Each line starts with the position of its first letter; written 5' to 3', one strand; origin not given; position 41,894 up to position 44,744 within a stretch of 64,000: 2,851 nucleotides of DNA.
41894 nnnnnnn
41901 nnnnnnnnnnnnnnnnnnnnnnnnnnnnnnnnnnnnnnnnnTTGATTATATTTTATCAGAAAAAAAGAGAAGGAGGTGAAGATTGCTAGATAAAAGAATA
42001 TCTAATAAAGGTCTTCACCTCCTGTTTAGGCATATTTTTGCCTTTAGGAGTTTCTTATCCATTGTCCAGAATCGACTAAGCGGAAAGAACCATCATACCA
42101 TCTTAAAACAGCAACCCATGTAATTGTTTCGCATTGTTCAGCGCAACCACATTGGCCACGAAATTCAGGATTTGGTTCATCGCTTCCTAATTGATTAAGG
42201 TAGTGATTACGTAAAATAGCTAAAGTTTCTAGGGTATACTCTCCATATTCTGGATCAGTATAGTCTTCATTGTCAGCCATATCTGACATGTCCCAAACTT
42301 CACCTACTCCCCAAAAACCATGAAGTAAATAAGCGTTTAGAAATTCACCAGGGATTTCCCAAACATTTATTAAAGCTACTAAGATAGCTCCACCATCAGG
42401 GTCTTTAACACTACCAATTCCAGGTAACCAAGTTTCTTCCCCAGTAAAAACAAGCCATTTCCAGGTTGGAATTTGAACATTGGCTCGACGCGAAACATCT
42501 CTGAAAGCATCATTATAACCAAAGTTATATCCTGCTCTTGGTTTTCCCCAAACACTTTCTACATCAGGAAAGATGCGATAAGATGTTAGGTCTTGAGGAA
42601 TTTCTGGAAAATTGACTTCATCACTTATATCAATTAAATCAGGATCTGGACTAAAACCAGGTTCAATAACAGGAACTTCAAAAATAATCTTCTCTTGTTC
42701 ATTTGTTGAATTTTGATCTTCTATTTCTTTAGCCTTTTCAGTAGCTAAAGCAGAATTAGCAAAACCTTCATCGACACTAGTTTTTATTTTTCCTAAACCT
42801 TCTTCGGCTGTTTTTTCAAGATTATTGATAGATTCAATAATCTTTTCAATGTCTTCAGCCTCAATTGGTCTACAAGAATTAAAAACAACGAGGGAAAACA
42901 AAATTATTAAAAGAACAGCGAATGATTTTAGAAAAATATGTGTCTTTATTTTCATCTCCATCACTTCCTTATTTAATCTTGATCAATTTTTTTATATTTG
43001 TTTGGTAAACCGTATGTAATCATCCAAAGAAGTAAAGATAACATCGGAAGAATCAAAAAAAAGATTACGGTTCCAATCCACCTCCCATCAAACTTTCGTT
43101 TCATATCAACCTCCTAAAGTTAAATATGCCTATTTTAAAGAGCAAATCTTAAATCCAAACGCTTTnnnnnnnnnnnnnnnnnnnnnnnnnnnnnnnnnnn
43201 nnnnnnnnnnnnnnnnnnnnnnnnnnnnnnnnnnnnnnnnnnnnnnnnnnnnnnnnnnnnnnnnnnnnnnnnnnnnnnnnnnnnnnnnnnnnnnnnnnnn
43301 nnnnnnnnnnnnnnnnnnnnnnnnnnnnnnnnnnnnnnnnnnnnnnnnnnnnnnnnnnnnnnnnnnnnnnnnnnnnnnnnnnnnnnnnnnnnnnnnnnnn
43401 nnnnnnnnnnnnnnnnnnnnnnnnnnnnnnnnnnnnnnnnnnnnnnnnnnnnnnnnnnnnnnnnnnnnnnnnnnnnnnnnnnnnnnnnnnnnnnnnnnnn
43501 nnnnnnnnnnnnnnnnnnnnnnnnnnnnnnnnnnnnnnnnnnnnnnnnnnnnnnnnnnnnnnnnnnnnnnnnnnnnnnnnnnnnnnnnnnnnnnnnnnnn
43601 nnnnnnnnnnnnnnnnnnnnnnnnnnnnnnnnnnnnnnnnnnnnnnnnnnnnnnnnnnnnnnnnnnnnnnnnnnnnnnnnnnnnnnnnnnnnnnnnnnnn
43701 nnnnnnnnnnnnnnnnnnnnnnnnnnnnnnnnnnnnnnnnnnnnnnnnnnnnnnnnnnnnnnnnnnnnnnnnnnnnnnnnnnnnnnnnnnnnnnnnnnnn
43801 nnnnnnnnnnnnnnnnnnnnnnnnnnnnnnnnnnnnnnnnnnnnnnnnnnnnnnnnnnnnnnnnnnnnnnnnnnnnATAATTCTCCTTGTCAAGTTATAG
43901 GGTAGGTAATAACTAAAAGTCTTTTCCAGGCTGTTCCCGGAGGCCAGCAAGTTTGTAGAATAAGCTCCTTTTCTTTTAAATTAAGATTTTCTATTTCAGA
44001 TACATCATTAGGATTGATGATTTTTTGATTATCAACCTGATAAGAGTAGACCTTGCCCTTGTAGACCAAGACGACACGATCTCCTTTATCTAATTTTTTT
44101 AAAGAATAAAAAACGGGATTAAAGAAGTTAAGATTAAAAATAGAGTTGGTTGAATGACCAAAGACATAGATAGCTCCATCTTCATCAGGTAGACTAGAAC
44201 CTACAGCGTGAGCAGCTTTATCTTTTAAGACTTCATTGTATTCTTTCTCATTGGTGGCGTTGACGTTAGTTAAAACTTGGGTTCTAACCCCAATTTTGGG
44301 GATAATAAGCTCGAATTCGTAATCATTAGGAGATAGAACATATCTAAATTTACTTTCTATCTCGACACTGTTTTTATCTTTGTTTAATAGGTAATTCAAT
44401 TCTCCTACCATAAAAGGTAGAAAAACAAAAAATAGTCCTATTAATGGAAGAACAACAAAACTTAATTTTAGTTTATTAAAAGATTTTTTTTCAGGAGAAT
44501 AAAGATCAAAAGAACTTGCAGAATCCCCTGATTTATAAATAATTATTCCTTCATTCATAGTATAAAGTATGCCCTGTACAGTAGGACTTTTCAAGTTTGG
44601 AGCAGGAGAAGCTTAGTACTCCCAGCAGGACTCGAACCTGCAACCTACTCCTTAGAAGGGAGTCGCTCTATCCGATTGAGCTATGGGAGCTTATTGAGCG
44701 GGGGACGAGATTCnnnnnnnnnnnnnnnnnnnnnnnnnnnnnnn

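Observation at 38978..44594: Sortase / IPKTG-substrate / secreted protein / giant GT-C membrane glycosyltransferase-like module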

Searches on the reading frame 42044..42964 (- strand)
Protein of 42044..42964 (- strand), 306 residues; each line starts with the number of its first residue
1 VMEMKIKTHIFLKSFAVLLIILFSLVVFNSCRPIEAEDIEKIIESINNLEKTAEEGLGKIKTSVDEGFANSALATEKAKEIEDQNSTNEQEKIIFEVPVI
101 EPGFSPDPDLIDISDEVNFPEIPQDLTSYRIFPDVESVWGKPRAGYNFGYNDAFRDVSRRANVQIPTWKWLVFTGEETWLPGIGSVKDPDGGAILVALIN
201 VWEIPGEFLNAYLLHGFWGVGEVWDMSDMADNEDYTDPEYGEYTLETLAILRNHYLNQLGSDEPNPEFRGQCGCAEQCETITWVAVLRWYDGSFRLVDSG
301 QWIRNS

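Call 4: search_protein_families(library=pfam, proteins=[window:42044-42964:-], max_evalue=1)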
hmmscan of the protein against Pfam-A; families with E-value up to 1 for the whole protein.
window:42044-42964:- (306 aa): 0 families

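Call 5: search_protein_families(library=ncbifam, proteins=[window:42044-42964:-], max_evalue=1)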
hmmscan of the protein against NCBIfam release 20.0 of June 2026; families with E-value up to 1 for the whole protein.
window:42044-42964:- (306 aa): 2 families
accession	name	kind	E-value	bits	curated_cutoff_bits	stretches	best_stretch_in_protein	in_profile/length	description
NF041285.1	ABC_SBP_TrpX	equivalog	0.055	12.5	390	1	17-93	5-80/322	tryptophan ABC transporter substrate-binding protein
TIGR00497.1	hsdM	equivalog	0.19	10.4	242.75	1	2-78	69-146/515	type I restriction-modification system subunit M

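Call 19: find_homologous_proteins(query=window:42044-42964:-)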
Query window:42044-42964:- (306 aa): 15 proteins with E <= 0.001 among 1304 candidates.
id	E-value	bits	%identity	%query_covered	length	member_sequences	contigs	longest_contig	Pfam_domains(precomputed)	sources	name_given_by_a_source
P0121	1.5e-206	703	100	99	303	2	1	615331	-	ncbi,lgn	-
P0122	2.8e-134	465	71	99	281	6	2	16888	-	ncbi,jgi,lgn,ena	-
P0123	2.1e-108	380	61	91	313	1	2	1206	-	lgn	-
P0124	5.5e-107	376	62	87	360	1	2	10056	-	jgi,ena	-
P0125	4.4e-105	369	57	96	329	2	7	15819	-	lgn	-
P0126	2.3e-102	361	66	74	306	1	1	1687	-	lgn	-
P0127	3.1e-98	347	70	66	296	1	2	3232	PF01476.27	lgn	-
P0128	2.0e-96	341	53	98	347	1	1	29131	-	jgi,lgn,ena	-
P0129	1.7e-95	338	65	73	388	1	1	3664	-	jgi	jgi:hypothetical protein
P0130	7.0e-94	333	58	83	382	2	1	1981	-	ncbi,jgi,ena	-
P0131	3.3e-93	330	65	73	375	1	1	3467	-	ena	-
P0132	6.4e-91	323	60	76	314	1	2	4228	-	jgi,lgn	-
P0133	1.6e-70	256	43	95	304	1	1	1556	PF08139.18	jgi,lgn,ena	-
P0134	3.0e-69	252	41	99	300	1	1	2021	-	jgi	jgi:hypothetical protein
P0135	5.7e-69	251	53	66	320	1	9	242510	PF06347.20,PF08239.18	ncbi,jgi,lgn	jgi:hypothetical protein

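Call 33: search_protein_representatives(alignment_id=A2)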
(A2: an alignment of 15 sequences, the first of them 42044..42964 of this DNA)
Query: 15 sequences, 311 profile positions. Proteins with E-value up to 0.001 (for the whole library): 59; up to 1e-10: 39; up to 1e-30: 11. The best 59 are listed.
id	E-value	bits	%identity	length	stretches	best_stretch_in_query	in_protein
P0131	3.7e-138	476.5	-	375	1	4-311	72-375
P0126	2.2e-133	460.8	-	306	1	6-311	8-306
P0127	3.5e-127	440.4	-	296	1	21-310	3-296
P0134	2.4e-115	401.5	-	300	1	20-311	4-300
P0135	2.7e-111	388.2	-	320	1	25-309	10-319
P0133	3.3e-111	387.9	-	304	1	27-309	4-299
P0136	2.5e-94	332.5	-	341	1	7-311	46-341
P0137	1.5e-90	320.1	-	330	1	76-309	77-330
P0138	4.3e-67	243.0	-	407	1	93-309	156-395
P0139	7.4e-32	127.3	-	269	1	99-310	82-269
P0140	8.0e-31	123.9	-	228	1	102-296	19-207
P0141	1.5e-30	122.9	-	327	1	99-309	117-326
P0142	2.3e-30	122.4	-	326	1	99-309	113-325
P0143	2.2e-28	115.9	-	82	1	231-309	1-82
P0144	1.3e-21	93.6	-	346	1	99-297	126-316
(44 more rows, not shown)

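Call 57: predict_structure(alignment_id=A3)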
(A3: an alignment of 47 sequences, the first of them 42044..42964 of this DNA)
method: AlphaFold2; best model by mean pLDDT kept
length: 306 residues; sequences in the alignment: 47
mean_pLDDT: 87.0   pTM: 0.70
mean pLDDT of the five models: 87.0, 86.6, 86.2, 84.5, 83.4
residues with pLDDT >= 90: 194; 70-90: 64; 50-70: 32; < 50: 16
segments of 3 or more residues with pLDDT < 50: 65-71
pLDDT, mean of each block of 10 residues (from residue 1): 68 90 82 77 89 75 49 50 51 72 97 98 96 94 97 92 98 98 97 97 97 96 97 90 98 97 85 86 98 98 91
secondary structure, 60 per line:
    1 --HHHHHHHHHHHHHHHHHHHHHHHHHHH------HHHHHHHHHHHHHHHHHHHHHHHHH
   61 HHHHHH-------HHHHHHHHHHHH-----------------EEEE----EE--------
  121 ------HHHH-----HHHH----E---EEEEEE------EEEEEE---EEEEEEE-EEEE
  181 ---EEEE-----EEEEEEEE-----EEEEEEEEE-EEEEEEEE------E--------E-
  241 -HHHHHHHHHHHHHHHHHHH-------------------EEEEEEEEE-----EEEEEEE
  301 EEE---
elements in order: H3-29 H36-66 H74-85 E103-106 H127-130 H136-139 E148-153 E160-165 E169-175 E177-180 E184-187 E193-200 E206-214 E216-223 H242-260 E280-288 E294-303

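Call 90: fold_search(model_id=the predicted structure, library=pdb)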
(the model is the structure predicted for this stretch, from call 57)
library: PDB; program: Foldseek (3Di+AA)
matches with E <= 10: 421; with E <= 0.001: 0
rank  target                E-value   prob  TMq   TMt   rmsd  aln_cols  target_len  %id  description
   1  5v46_A                5.3e-02  0.09  0.13  0.15  13.3       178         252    9  Crystal structure of the I113M, F270M, K291M, L308M mutant of SR1 domain of human sacsin (released 2017-05-24)
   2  9jqr_A                6.8e-02  0.10  0.11  0.08  24.0       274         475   12  Cryo-EM structure of the Vgamma9Vdelta2 TCR-engaged BTN3A1-BTN3A2-BTN2A1 complex (released 2025-06-18)
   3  3htn_B                1.0e-01  0.08  0.12  0.20  13.8       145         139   12  Crystal structure of a putative dna binding protein (bt_1116) from bacteroides thetaiotaomicron vpi-5482 at 1.50 A res (released 2009-06-30)
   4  5v44_A                1.4e-01  0.06  0.14  0.17  13.4       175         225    8  Crystal structure of the SR1 domain of human sacsin (released 2017-05-24)
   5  3htn_A                1.9e-01  0.06  0.12  0.19  13.9       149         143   11  Crystal structure of a putative dna binding protein (bt_1116) from bacteroides thetaiotaomicron vpi-5482 at 1.50 A res (released 2009-06-30)
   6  5v45_B                2.2e-01  0.06  0.13  0.16  13.5       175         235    8  Crystal structure of the F270M, K291M, L318M mutant of SR1 domain of human sacsin (released 2017-05-24)
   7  7n67_A                2.3e-01  0.09  0.13  0.24  11.7       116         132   11  Crystal structure of HCAN_0198, a 3,4-ketoisomerase from Helicobacter canadensis (released 2021-06-23)
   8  5v47_B                2.3e-01  0.06  0.13  0.16  13.9       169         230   11  Crystal structure of the SR1 domain of lizard sacsin (released 2017-05-24)
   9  8qfr_B                2.6e-01  0.09  0.13  0.22   9.5       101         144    5  Ergothioneine dioxygenase from Thermocatellispora tengchongensis in complex with nickel and substrate (anaerobic) (released 2024-09-11)
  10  5v46_B                2.6e-01  0.04  0.12  0.14  13.7       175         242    9  Crystal structure of the I113M, F270M, K291M, L308M mutant of SR1 domain of human sacsin (released 2017-05-24)
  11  2pak_A                3.3e-01  0.16  0.18  0.34   9.6       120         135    7  Structure of a H51N mutant dTDP-4-keto-6-deoxy-D-glucose-3,4-ketoisomerase from Aneurinibacillus thermoaerophilus comp (released 2007-04-24)
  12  4zu4_A                3.3e-01  0.09  0.14  0.25  11.5       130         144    8  X-ray structure of the 3,4-ketoisomerase domain of FdtD from Shewanella denitrificans (released 2015-07-15)
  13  6e5c_MODEL_1_A        3.8e-01  0.13  0.13  0.36   7.6        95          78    7  Solution NMR structure of a de novo designed double-stranded beta-helix (released 2018-11-07)
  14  5e7t_H                4.0e-01  0.08  0.14  0.21  23.7       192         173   11  Structure of the tripod (BppUct-A-L) from the baseplate of bacteriophage Tuc2009 (released 2015-12-30)
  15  8qfq_A                4.0e-01  0.06  0.14  0.23  12.2       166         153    7  Ergothioneine dioxygenase, variant H147A, from Thermocatellispora tengchongensis in complex with manganese (released 2023-12-27)
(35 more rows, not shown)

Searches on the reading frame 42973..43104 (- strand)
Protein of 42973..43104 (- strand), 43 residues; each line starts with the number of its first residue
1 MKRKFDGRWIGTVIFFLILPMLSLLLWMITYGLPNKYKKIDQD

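Call 4: search_protein_families(library=pfam, proteins=[window:42973-43104:-], max_evalue=1)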
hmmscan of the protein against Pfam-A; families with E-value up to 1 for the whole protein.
window:42973-43104:- (43 aa): 1 family
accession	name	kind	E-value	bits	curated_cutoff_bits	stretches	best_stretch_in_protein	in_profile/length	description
PF16165.10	Ferlin_C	-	0.1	13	29.4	1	12-36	125-149/154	Ferlin C-terminus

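Call 5: search_protein_families(library=ncbifam, proteins=[window:42973-43104:-], max_evalue=1)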
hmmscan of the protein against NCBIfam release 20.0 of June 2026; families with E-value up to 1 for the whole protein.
window:42973-43104:- (43 aa): 1 family
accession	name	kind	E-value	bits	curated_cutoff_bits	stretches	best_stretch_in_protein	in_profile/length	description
TIGR00896.1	CynX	subfamily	0.065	12.3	406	1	3-30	147-174/355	CynX/NimT family MFS transporter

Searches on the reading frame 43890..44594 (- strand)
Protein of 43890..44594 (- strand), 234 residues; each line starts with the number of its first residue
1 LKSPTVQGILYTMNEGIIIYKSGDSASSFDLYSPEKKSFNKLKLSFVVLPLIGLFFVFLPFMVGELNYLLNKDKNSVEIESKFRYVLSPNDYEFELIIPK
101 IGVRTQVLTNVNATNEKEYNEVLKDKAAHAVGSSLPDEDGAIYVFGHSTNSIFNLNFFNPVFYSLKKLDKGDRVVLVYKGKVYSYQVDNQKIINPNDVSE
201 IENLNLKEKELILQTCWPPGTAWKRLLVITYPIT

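Call 4: search_protein_families(library=pfam, proteins=[window:43890-44594:-], max_evalue=1)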
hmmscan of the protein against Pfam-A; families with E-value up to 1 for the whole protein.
window:43890-44594:- (234 aa): 2 families
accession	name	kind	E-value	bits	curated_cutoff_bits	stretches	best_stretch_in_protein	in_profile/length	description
PF04203.18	Sortase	-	1.1e-19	70.8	26.6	1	97-230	2-122/125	Sortase domain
PF07646.21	Kelch_2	-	0.045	14.2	21.3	0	139-166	11-37/48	Kelch motif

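Call 5: search_protein_families(library=ncbifam, proteins=[window:43890-44594:-], max_evalue=1)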
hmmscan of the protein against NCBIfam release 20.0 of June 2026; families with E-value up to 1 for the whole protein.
window:43890-44594:- (234 aa): 9 families
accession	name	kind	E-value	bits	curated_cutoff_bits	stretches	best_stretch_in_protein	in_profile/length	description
TIGR01076.1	sortase_fam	subfamily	2.4e-14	53.3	39.35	1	120-229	20-124/136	sortase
NF058671.1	sortase_SrtD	exception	8.4e-13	48.4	140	1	87-218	58-170/187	class D sortase, LPxTATN-specific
NF033745.1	class_C_sortase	subfamily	2.1e-12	47.3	160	1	96-228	96-216/220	class C sortase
NF033746.1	class_D_sortase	subfamily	1e-11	44.8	165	1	95-232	12-133/135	class D sortase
NF033747.1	class_E_sortase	subfamily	3.4e-07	30.3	160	1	95-228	73-201/211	class E sortase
TIGR03784.1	marine_sortase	equivalog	8.5e-05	22.2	158.25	1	162-218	103-158/174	class GN sortase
NF033748.1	class_F_sortase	subfamily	0.0003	20.4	166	1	95-199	13-115/155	class F sortase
NF053836.1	sortase_YLP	equivalog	0.097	12.6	125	0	207-233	166-194/195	putative sortase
NF047870.1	PKS_KR_start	domain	0.19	12.2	35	1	167-200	38-70/78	KR prefix domain-containing protein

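Call 14: search_solved_structures(query=window:43890-44594:-, max_evalue=0.01, show_alignments=3)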
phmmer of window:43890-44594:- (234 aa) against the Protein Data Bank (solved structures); distinct sequences matched with E-value up to 0.01: 31.
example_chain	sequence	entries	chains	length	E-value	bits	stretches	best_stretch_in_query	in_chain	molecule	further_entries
4d70_A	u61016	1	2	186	2.7e-07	33.7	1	98-220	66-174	SORTASE FAMILY PROTEIN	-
4d7w_A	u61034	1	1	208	6.6e-07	32.4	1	98-229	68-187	SORTASE FAMILY PROTEIN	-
8gr6_A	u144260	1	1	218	1.1e-05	28.4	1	122-229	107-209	Sortase-like protein, putative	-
3o0p_A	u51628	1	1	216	1.3e-05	28.1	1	98-228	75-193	Sortase family protein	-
24rr_A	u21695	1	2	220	9e-05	25.4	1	97-228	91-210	Ebp pilus assembly class C sortase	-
8guu_A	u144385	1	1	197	0.00014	24.8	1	122-229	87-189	Sortase-like protein, putative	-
7d6p_A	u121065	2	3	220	0.00017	24.5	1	141-228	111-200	Sortase family protein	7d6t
6ixz_A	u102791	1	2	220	0.00017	24.5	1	141-228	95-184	Sortase family protein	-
5hu4_A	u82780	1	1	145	0.00071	22.5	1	161-229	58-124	Cysteine protease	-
8t28_A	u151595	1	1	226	0.00094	22.1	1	159-228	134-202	Class C sortase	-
3rbi_A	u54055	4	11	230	0.0011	21.9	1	132-228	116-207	Sortase family protein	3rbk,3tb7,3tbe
4g1j_A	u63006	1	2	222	0.0012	21.7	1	132-228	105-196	Sortase family protein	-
7f87_A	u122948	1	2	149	0.0012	21.7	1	161-220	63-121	Class A sortase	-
7cfj_A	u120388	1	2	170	0.0017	21.3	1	161-220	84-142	Class A sortase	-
4tqx_A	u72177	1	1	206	0.0017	21.2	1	152-228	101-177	Sortase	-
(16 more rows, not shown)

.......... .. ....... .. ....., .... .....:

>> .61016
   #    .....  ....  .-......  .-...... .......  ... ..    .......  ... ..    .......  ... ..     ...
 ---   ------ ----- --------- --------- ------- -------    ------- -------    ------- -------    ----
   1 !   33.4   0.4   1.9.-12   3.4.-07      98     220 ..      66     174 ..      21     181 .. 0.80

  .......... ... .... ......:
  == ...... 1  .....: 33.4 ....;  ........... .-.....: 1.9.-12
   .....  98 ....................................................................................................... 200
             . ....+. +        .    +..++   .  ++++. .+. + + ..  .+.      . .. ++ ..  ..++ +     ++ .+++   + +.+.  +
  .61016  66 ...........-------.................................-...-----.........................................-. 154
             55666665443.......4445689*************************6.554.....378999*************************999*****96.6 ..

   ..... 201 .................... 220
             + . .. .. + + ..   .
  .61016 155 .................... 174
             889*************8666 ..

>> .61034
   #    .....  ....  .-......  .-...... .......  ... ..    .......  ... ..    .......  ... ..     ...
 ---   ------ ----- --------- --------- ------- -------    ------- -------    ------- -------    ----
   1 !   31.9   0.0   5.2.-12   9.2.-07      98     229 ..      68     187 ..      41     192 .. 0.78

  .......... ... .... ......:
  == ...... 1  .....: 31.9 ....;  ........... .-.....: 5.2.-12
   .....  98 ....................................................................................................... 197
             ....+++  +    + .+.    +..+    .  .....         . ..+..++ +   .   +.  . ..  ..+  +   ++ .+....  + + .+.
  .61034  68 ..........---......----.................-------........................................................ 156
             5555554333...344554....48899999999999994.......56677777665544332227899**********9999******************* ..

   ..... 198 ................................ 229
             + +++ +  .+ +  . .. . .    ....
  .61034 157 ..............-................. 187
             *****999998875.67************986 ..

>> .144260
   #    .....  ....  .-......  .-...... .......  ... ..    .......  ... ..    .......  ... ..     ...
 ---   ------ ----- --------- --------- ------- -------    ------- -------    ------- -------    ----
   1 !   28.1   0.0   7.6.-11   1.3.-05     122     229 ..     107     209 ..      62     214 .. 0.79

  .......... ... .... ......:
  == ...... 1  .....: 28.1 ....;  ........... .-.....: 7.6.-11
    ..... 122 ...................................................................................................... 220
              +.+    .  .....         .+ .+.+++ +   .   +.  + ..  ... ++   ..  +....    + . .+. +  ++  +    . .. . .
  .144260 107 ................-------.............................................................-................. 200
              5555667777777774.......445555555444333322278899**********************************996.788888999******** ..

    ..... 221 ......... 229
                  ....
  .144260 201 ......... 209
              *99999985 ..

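Call 70: find_related_loci(query=A5, collection=metagenome_contigs, flank=10000)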
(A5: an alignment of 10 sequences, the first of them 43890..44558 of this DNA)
Query A5 (222 aa) in metagenome_contigs; peptide patterns used: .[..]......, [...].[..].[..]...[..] (x = any residue, [..] = any of these).
600 stretches matched a pattern (row limit reached: there are more); 550 encode a relative of the query (tblastn E <= 1e-3); the best 80 are kept; 80 distinct loci.
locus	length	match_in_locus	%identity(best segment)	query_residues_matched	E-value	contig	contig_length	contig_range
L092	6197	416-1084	87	1-222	5e-129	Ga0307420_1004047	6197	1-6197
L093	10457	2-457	92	71-222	2e-93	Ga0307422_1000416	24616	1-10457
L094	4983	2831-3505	57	1-222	4e-81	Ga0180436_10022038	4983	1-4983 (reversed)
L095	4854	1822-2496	57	1-222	9e-81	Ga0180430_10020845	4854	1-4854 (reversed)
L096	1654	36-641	57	21-222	1e-80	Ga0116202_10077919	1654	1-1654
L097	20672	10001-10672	53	1-222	2e-74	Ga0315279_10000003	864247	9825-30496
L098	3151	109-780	53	1-222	7e-75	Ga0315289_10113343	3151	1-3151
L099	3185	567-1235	52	1-221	4e-74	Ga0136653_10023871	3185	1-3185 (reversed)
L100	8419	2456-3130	50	1-222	4e-72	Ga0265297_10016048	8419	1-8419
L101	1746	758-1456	51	1-222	5e-75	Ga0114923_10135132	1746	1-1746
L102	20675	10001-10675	52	1-222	6e-71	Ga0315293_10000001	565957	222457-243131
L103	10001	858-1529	51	1-222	9e-70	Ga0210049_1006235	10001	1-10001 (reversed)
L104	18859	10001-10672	51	1-222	9e-70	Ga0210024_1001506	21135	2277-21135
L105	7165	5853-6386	60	44-222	2e-69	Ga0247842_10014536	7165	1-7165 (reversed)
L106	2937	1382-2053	51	1-222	4e-70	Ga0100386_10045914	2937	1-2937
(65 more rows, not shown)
